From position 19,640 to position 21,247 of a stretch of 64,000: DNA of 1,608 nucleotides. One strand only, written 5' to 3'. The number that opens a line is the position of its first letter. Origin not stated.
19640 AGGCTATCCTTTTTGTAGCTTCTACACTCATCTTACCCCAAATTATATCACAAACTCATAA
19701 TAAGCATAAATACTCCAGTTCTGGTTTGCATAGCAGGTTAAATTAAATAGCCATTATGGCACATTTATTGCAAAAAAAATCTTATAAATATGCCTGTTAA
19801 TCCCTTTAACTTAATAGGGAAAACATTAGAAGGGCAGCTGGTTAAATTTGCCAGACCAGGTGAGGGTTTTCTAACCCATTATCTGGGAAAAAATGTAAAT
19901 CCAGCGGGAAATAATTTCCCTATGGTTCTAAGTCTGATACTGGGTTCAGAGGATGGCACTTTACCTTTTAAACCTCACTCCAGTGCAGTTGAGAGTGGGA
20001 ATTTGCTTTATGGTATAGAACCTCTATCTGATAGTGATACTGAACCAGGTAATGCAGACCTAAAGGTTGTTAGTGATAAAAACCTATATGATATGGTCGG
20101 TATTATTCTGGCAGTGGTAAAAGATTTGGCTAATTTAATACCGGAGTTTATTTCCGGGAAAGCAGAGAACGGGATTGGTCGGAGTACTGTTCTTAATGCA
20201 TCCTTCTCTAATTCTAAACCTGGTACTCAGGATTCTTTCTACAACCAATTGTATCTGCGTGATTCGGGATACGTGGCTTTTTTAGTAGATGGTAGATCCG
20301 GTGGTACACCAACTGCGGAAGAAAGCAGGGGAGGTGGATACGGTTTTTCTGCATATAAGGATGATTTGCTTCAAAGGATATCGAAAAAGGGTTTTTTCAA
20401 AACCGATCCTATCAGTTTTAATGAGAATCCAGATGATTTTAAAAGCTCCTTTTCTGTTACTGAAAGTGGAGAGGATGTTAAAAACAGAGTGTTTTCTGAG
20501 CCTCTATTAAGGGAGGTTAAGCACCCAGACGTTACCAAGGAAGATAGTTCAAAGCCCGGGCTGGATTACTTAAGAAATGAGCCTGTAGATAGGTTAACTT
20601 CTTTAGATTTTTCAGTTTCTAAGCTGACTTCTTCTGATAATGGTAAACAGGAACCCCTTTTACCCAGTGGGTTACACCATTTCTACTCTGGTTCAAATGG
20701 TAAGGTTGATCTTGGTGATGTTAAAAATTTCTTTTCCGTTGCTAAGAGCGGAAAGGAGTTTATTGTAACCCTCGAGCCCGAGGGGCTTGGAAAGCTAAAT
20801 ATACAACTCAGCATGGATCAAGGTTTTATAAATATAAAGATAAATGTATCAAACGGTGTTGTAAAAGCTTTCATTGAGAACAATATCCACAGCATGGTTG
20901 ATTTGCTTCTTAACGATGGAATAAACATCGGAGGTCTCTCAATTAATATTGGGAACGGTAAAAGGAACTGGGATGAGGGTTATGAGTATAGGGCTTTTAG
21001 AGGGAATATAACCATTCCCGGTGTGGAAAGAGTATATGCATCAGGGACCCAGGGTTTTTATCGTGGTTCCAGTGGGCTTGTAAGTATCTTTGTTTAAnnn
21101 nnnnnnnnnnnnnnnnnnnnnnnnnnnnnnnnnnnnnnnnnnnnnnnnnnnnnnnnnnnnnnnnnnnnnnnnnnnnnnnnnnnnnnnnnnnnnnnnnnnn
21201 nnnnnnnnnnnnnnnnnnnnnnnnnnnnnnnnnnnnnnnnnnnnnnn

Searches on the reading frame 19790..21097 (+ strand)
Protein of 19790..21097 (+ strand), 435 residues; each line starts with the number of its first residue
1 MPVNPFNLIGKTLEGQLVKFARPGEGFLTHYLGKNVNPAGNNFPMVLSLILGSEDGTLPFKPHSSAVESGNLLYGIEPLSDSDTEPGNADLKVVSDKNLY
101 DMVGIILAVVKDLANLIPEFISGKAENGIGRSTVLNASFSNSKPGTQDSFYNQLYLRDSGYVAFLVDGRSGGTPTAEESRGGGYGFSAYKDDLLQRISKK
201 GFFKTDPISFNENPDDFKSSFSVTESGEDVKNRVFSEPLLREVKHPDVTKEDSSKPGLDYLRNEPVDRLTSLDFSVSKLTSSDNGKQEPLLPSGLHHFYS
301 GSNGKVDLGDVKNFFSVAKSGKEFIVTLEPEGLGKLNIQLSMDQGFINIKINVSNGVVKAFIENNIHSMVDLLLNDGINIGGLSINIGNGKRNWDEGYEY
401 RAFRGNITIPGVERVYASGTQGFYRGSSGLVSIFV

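Call 38: search_protein_families(library=pfam, proteins=[window:19790-21097:+], max_evalue=0.00001)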
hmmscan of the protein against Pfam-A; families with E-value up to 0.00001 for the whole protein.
window:19790-21097:+ (435 aa): 1 family
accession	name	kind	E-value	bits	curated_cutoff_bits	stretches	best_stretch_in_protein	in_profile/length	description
PF02120.21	Flg_hook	-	1.6e-12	47.5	29.8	1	318-392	9-83/85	Flagellar hook-length control protein FliK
